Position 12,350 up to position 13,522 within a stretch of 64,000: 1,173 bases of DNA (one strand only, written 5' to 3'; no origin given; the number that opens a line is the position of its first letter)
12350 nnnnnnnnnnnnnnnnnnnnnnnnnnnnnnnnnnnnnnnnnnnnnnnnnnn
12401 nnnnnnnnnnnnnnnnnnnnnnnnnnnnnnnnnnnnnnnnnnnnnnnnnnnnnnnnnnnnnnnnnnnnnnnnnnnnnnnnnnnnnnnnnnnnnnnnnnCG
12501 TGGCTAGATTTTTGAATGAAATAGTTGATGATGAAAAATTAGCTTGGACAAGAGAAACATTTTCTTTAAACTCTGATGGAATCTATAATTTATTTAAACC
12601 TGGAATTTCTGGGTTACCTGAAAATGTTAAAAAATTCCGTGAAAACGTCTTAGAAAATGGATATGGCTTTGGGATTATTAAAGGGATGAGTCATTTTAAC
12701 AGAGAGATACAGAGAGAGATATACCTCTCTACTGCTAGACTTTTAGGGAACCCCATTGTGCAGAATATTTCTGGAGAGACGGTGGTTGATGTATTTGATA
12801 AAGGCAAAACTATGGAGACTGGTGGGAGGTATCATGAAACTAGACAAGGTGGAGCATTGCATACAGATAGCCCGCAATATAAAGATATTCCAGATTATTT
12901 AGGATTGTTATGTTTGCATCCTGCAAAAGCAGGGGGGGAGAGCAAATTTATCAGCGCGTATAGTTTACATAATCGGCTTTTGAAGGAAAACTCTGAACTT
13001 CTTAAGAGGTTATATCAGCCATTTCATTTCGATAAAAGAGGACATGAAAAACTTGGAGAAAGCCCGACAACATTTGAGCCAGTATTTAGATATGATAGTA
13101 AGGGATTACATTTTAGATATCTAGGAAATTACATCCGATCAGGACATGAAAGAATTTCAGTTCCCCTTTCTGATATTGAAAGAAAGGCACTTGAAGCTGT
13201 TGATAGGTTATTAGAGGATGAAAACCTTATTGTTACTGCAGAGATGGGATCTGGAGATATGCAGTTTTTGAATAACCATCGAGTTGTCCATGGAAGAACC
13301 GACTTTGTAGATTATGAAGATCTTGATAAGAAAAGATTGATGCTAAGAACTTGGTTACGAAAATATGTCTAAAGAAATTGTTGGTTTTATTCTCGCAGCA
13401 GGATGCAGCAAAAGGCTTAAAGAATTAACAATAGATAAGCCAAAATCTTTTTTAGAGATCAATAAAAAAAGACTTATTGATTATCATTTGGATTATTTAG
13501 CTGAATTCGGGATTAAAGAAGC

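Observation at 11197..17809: Compact phosphonate biosynthetic cluster with a Fom1-type cytidylyltransferase-PepM fusion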

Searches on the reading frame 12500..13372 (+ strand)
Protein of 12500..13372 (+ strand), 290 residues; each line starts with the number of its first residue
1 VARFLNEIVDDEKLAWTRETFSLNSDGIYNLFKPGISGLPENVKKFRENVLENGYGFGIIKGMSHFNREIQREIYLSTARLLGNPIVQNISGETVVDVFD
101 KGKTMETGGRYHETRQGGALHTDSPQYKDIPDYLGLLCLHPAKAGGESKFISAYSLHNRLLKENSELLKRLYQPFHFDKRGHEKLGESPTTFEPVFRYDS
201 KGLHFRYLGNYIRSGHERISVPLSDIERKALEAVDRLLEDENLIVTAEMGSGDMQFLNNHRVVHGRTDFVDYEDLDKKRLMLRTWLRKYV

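Call 3: search_protein_families(library=pfam, proteins=[window:12500-13372:+], max_evalue=0.01)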
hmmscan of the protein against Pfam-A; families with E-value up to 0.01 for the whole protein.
window:12500-13372:+ (290 aa): 2 families
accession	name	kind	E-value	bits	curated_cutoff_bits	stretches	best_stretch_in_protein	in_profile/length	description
PF02668.22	TauD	-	2.3e-35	123.2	27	1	51-285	34-267/267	Taurine catabolism dioxygenase TauD, TfdA family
PF08943.16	CsiD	-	0.00043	20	27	1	231-283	239-291/294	CsiD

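Call 4: search_protein_families(library=ncbifam, proteins=[window:12500-13372:+], max_evalue=0.01)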
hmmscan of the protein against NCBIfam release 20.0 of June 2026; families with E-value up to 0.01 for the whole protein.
window:12500-13372:+ (290 aa): 6 families
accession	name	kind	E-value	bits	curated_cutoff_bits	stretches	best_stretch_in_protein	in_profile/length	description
TIGR02409.1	carnitine_bodg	equivalog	1.1e-12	47.7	414.75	1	117-271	186-340/366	gamma-butyrobetaine dioxygenase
NF049936.1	TriMthamethphnDioxTmpA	equivalog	7e-12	44.8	400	1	115-269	182-336/366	2-trimethylaminoethylphosphonate dioxygenase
TIGR02410.1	carnitine_TMLD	equivalog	1.2e-10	41.4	268.3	1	119-272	180-340/362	trimethyllysine dioxygenase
NF041363.1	GntD_guanitoxin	equivalog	3.9e-06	26.3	345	1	228-281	267-321/341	guanitoxin biosynthesis L-enduracididine beta-hydroxylase GntD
TIGR03946.1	viomycin_VioC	equivalog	9.3e-05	21.6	418.6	1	225-276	253-306/333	arginine beta-hydroxylase, Fe(II)/alpha-ketoglutarate-dependent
NF002814.1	PRK02963.1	equivalog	0.00015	21.1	333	1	221-281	245-305/311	glutarate dioxygenase GlaH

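Call 12: search_solved_structures(query=window:12500-13372:+, max_evalue=0.01, show_alignments=2)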
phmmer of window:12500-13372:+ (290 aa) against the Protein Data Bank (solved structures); distinct sequences matched with E-value up to 0.01: 9.
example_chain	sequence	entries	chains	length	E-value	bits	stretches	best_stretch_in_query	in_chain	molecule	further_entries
5eqn_A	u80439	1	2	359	5.2e-28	101.4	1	50-287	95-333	FrbJ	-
7n7v_A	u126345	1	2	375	2.5e-21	79.5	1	50-286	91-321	Predicted hydroxylase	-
4bg1_A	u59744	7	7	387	5.9e-05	25.8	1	119-269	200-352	GAMMA-BUTYROBETAINE DIOXYGENASE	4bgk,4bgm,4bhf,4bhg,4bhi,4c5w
3ms5_A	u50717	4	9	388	6e-05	25.7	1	119-269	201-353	Gamma-butyrobetaine dioxygenase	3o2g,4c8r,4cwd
3n6w_A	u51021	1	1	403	6.5e-05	25.6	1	119-269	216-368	Gamma-butyrobetaine dioxygenase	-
6npb_A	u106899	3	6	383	0.0003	23.4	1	115-269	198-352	TmpA, 2-trimethylaminoethylphosphonate hydroxylase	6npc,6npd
9j0j_A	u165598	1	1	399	0.00077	22.1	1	113-269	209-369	Fe/2OG-dependent oxygenase DfmD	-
4ne0_A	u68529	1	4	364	0.001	21.7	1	208-277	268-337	L-arginine beta-hydroxylase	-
4m23_A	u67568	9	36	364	0.001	21.7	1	208-277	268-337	L-arginine beta-hydroxylase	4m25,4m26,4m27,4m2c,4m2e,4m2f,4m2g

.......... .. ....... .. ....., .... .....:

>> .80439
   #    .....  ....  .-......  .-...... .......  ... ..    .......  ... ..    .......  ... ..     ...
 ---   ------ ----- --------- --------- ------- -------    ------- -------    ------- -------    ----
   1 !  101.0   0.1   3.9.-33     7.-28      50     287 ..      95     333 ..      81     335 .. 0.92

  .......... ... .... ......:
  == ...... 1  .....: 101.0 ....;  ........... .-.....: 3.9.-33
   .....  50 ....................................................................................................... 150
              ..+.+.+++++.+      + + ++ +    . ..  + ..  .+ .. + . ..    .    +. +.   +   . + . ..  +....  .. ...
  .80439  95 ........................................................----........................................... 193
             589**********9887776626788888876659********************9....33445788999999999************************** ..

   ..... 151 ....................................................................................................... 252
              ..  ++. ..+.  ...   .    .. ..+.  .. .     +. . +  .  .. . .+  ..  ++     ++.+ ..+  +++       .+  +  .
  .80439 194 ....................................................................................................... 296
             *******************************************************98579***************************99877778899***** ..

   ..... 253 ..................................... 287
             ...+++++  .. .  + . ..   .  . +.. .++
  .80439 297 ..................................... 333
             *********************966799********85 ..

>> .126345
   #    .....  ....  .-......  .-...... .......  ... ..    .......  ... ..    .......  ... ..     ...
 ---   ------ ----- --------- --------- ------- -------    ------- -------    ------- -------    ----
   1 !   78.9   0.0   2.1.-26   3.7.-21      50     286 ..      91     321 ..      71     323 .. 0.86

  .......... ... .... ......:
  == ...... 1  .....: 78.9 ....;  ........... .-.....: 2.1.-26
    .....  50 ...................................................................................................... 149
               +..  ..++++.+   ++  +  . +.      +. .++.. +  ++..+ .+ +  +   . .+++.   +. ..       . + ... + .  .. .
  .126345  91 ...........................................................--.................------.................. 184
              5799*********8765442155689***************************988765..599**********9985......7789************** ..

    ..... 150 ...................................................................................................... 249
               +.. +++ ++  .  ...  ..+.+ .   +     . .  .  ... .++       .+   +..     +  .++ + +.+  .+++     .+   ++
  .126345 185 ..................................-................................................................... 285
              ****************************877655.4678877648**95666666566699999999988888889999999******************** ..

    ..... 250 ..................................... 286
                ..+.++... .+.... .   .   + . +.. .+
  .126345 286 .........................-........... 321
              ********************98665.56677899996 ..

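Call 20: find_homologous_proteins(query=window:12500-13372:+, max_evalue=0.00001)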
Query window:12500-13372:+ (290 aa): 922 proteins with E <= 0.00001 among 1742 candidates; the best 120 are listed.
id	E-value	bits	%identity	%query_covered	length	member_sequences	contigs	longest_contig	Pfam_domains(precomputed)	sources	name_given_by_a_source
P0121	2.0e-194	662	100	100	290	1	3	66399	PF02668.23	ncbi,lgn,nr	ncbi:TauD/TfdA family dioxygenase [Candidatus Woesearchaeota archaeon]|nr:TauD/TfdA family dioxygena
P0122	3.5e-170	583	87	99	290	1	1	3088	PF02668.23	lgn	-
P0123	3.9e-151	520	77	99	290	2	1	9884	PF02668.23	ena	-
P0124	3.0e-91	324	51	99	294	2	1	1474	PF02668.23,PF08943.17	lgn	-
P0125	5.8e-91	323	49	98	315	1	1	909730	PF02668.23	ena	-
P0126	2.8e-90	321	49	98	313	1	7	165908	PF02668.23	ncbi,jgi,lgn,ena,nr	ncbi:MAG TPA: TauD/TfdA family dioxygenase [Candidatus Nanoarchaeia archaeon]|nr:TauD/TfdA family di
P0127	2.5e-88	314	51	96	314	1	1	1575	PF02668.23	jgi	jgi:alpha-ketoglutarate-dependent taurine dioxygenase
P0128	1.0e-86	309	49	99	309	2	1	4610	PF02668.23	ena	-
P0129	1.1e-85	306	46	98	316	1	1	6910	PF02668.23,PF08943.17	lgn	-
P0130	4.1e-85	304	48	98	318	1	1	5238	PF02668.23,PF08943.17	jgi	-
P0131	3.1e-83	298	46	98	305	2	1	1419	PF02668.23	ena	-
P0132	3.7e-83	297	46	99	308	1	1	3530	PF02668.23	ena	-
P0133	2.7e-82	294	46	98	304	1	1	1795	PF02668.23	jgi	-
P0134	2.9e-82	294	46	98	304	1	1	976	PF02668.23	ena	-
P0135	4.7e-82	294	53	87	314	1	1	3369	PF02668.23,PF08943.17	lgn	-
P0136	2.5e-81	291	46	98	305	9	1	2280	PF02668.23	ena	-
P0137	4.5e-81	290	45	98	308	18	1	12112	PF02668.23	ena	-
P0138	4.7e-81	290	51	86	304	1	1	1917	PF02668.23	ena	-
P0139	4.7e-81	290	46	98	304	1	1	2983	PF02668.23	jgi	-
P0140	5.6e-81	290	46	98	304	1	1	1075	PF02668.23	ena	-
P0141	7.0e-81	290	45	98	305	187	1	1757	PF02668.23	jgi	-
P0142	7.6e-81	290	47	97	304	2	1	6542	PF02668.23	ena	-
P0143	7.6e-81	290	46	98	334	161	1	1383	PF02668.23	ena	-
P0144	1.1e-80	289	46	98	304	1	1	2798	PF02668.23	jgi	-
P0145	1.4e-80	289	47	98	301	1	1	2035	PF02668.23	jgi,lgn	-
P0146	2.0e-80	288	47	98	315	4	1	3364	PF02668.23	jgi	-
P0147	2.0e-80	288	44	98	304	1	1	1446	PF02668.23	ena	-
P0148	2.1e-80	288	51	86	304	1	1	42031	PF02668.23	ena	-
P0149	2.2e-80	288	46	97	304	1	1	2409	PF02668.23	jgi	-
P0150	2.2e-80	288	45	98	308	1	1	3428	PF02668.23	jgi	jgi:alpha-ketoglutarate-dependent taurine dioxygenase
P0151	2.5e-80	288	45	98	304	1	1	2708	PF02668.23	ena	-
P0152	2.8e-80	288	45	98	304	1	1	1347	PF02668.23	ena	-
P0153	2.9e-80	288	45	98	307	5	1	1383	PF02668.23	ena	-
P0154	3.5e-80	288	45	98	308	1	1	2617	PF02668.23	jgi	-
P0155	3.6e-80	287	46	98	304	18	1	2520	PF02668.23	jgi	-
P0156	4.2e-80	287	45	97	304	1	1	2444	PF02668.23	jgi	-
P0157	6.0e-80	287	46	98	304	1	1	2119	PF02668.23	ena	-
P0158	6.8e-80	287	51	86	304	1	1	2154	PF02668.23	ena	-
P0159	7.3e-80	286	53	80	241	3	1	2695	PF02668.23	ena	-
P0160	7.4e-80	286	47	97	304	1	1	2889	PF02668.23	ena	-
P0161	7.9e-80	286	47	98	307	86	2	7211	PF02668.23,PF08943.17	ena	-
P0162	9.2e-80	286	46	98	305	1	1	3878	PF02668.23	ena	-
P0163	9.3e-80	286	51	86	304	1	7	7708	PF02668.23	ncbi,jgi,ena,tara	tara:strand:- start:377 stop:1291 length:915 start_codon:yes stop_codon:yes gene_type:complete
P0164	1.0e-79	286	52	81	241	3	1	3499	PF02668.23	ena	-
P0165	1.0e-79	286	51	86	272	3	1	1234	PF02668.23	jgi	jgi:alpha-ketoglutarate-dependent taurine dioxygenase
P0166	1.0e-79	286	44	98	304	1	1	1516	PF02668.23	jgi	-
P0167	1.3e-79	286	46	97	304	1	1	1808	PF02668.23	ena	-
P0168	1.3e-79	286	51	86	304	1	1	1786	PF02668.23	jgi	-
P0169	1.4e-79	286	45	99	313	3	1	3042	PF02668.23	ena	-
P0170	1.5e-79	285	45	97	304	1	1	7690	PF02668.23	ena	-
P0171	1.6e-79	285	44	98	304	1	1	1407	PF02668.23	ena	-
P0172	1.6e-79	285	44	98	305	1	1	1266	PF02668.23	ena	-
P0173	1.7e-79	285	51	87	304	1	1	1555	PF02668.23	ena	-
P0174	1.7e-79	285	46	98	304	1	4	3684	PF02668.23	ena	-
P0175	1.8e-79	285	51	86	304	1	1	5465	PF02668.23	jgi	-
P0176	2.1e-79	285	45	97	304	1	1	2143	PF02668.23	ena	-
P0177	2.5e-79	285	50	86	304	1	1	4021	PF02668.23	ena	-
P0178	3.1e-79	284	44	97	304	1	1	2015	PF02668.23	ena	-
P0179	3.3e-79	284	45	98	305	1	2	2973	PF02668.23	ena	-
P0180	3.4e-79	284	50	86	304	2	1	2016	PF02668.23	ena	-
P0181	3.4e-79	284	50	86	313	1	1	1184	PF02668.23,PF08943.17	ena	-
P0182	3.5e-79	284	50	86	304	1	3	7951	PF02668.23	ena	-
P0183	3.6e-79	284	45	98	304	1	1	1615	PF02668.23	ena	-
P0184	5.3e-79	284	50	86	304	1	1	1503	PF02668.23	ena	-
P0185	5.5e-79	284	50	86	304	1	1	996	PF02668.23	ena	-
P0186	5.6e-79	284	47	99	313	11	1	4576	PF02668.23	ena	-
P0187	5.8e-79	283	46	98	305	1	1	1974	PF02668.23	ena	-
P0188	7.7e-79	283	44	98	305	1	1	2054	PF02668.23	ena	-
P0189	8.1e-79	283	46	98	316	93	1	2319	PF02668.23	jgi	jgi:hypothetical protein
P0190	8.5e-79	283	44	98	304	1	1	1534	PF02668.23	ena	-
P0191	8.8e-79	283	51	83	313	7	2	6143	PF02668.23,PF08943.17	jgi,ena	-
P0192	1.0e-78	283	46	99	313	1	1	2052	PF02668.23,PF08943.17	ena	-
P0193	1.1e-78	283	46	98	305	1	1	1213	PF02668.23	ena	-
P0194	1.1e-78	283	50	86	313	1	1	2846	PF02668.23,PF08943.17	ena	-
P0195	1.3e-78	282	46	98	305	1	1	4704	PF02668.23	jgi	jgi:hypothetical protein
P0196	1.6e-78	282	48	86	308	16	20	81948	PF02668.23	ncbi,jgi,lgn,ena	jgi:alpha-ketoglutarate-dependent taurine dioxygenase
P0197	1.6e-78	282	45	98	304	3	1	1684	PF02668.23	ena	-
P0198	2.1e-78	282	45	98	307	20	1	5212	PF02668.23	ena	-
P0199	2.1e-78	282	45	98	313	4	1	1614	PF02668.23,PF08943.17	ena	-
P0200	2.2e-78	282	50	86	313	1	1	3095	PF02668.23,PF08943.17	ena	-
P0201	2.3e-78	282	43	98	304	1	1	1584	PF02668.23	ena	-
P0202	2.8e-78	281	43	98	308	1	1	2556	PF02668.23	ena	-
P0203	3.0e-78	281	45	99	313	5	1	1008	PF02668.23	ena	-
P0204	3.5e-78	281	50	86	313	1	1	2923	PF02668.23,PF08943.17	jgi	-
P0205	3.8e-78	281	50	86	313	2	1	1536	PF02668.23,PF08943.17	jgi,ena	-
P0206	3.9e-78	281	46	99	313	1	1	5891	PF02668.23,PF08943.17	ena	-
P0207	4.8e-78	280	44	98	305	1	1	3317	PF02668.23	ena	-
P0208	4.9e-78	280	45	99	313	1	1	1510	PF02668.23,PF08943.17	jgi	jgi:alpha-ketoglutarate-dependent taurine dioxygenase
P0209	5.0e-78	280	44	98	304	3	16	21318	PF02668.23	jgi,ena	-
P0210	5.1e-78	280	45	99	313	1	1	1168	PF02668.23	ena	-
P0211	5.6e-78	280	44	99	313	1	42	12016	PF02668.23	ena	-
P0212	5.6e-78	280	44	99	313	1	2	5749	PF02668.23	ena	-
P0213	5.8e-78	280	43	98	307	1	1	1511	PF02668.23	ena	-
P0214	6.2e-78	280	45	99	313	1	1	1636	PF02668.23,PF08943.17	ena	-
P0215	6.5e-78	280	43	98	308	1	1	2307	PF02668.23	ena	-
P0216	6.7e-78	280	45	98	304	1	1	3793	PF02668.23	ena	-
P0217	7.1e-78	280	43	98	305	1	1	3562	PF02668.23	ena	-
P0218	7.4e-78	280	49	86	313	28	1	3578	PF02668.23,PF08943.17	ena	-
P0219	8.1e-78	280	42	99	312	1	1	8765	PF02668.23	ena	-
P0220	8.8e-78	280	50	86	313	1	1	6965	PF02668.23,PF08943.17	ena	-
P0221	1.2e-77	279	45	99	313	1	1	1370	PF02668.23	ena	-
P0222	1.2e-77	279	44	99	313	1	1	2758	PF02668.23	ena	-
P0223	1.3e-77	279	45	99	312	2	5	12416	PF02668.23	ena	-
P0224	1.4e-77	279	44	99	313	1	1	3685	PF02668.23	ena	-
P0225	1.6e-77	279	47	86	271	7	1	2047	PF02668.23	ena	-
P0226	1.7e-77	279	46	99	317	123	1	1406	PF02668.23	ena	-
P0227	1.8e-77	279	54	82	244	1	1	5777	PF02668.23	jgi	-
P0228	1.8e-77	279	50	86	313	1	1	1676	PF02668.23,PF08943.17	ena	-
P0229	2.3e-77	278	45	100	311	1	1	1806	PF02668.23,PF08943.17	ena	-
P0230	2.4e-77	278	44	99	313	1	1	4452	PF02668.23,PF08943.17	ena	-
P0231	2.5e-77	278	44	98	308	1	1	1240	PF02668.23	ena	-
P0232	2.7e-77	278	46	99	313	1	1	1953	PF02668.23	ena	-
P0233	3.1e-77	278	44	99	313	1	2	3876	PF02668.23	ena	-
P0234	3.7e-77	278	46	98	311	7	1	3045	PF02668.23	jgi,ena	-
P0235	3.8e-77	278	44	99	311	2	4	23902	PF02668.23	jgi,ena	-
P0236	4.2e-77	277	44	99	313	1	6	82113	PF02668.23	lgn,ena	-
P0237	4.3e-77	277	47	86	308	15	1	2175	PF02668.23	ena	-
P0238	4.4e-77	277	45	99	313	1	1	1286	PF02668.23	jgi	-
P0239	4.7e-77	277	44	99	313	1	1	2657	PF02668.23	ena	-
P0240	4.9e-77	277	42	98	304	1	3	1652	PF02668.23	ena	-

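Call 22: find_encoding_contigs(protein=P0126, flank=10000, max_places=2)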
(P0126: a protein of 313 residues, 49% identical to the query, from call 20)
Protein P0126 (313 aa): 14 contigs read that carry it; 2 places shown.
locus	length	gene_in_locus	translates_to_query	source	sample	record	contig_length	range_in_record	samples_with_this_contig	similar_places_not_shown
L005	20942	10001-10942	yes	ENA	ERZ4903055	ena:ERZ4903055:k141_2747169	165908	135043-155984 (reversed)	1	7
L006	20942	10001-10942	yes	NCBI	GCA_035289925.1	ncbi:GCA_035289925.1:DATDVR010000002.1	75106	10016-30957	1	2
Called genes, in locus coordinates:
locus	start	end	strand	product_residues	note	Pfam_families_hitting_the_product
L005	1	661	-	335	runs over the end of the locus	PF05343:Peptidase_M42, PF04389:Peptidase_M28 (weak)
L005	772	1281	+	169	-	-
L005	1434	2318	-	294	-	-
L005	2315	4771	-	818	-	-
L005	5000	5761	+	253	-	PF02355:SecD_SecF_C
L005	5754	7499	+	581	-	PF00595:PDZ (faint), PF13180:PDZ_2 (faint), PF17820:PDZ_6 (faint), PF02355:SecD_SecF_C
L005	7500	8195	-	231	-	PF00535:Glycos_transf_2, PF10111:Glyco_tranf_2_2, PF13641:Glyco_tranf_2_3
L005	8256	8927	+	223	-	-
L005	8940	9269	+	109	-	PF14251:PterinBD-DUF4346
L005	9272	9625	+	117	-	PF00892:EamA (weak)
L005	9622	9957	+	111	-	PF00892:EamA, PF10639:TMEM234 (weak)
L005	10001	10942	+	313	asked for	PF02668:TauD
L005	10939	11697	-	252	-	PF00483:NTP_transferase, PF12804:NTP_transf_3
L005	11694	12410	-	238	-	PF04989:RMNT_CmcI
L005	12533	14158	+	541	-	PF13714:PEP_mutase, PF12804:NTP_transf_3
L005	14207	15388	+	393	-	PF02776:TPP_enzyme_N, PF02775:TPP_enzyme_C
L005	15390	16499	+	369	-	PF00465:Fe-ADH, PF13685:Fe-ADH_2 (weak), PF25137:ADH_Fe_C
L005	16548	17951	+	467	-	PF01943:Polysacc_synt, PF13440:Polysacc_synt_3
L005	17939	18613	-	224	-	PF08241:Methyltransf_11 (weak)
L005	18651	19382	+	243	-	PF01066:CDP-OH_P_transf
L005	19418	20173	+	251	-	PF01066:CDP-OH_P_transf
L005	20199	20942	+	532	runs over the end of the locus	PF02310:B12-binding, PF04055:Radical_SAM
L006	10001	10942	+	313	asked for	PF02668:TauD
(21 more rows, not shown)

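Call 23: find_encoding_contigs(protein=P0125, flank=10000, max_places=1)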
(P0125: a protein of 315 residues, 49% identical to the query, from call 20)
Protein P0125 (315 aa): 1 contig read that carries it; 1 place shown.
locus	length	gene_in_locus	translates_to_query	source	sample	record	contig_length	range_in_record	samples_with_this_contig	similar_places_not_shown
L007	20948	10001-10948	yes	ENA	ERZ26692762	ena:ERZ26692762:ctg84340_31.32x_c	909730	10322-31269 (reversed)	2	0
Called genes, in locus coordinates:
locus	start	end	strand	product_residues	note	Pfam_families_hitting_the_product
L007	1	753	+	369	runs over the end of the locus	PF01041:DegT_DnrJ_EryC1, PF01212:Beta_elim_lyase (faint), PF00155:Aminotran_1_2, PF01053:Cys_Met_Meta_PP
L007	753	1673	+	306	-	PF01073:3Beta_HSD, PF01370:Epimerase, PF02719:Polysacc_synt_2, PF04321:RmlD_sub_bind, PF05368:NmrA, PF13460:NAD_binding_10, PF16363:GDP_Man_Dehyd, PF07993:NAD_binding_4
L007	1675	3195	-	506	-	PF01554:MatE, PF01943:Polysacc_synt, PF13440:Polysacc_synt_3, PF01554:MatE, PF03023:MurJ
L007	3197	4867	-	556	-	PF02366:PMT, PF13231:PMT_2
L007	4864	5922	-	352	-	-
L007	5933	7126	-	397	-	PF00465:Fe-ADH, PF13685:Fe-ADH_2, PF25137:ADH_Fe_C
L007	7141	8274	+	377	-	PF02776:TPP_enzyme_N, PF02775:TPP_enzyme_C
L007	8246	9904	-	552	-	PF13714:PEP_mutase, PF00463:ICL (faint), PF12804:NTP_transf_3 (weak)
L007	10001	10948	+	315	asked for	PF02668:TauD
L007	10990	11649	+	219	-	PF01066:CDP-OH_P_transf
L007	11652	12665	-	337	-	PF02668:TauD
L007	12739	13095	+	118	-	PF01638:HxlR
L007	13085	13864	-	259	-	PF00483:NTP_transferase, PF12804:NTP_transf_3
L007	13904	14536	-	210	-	PF01230:HIT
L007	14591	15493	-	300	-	PF03706:LPG_synthase_TM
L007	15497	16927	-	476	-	PF01139:RtcB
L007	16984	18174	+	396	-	PF13477:Glyco_trans_4_2 (faint), PF13439:Glyco_transf_4, PF13579:Glyco_trans_4_4, PF20706:GT4-conflict, PF00534:Glycos_transf_1, PF13692:Glyco_trans_1_4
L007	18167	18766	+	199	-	PF00702:Hydrolase, PF13419:HAD_2 (faint)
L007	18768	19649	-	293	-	PF00535:Glycos_transf_2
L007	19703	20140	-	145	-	-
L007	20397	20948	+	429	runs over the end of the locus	PF00589:Phage_integrase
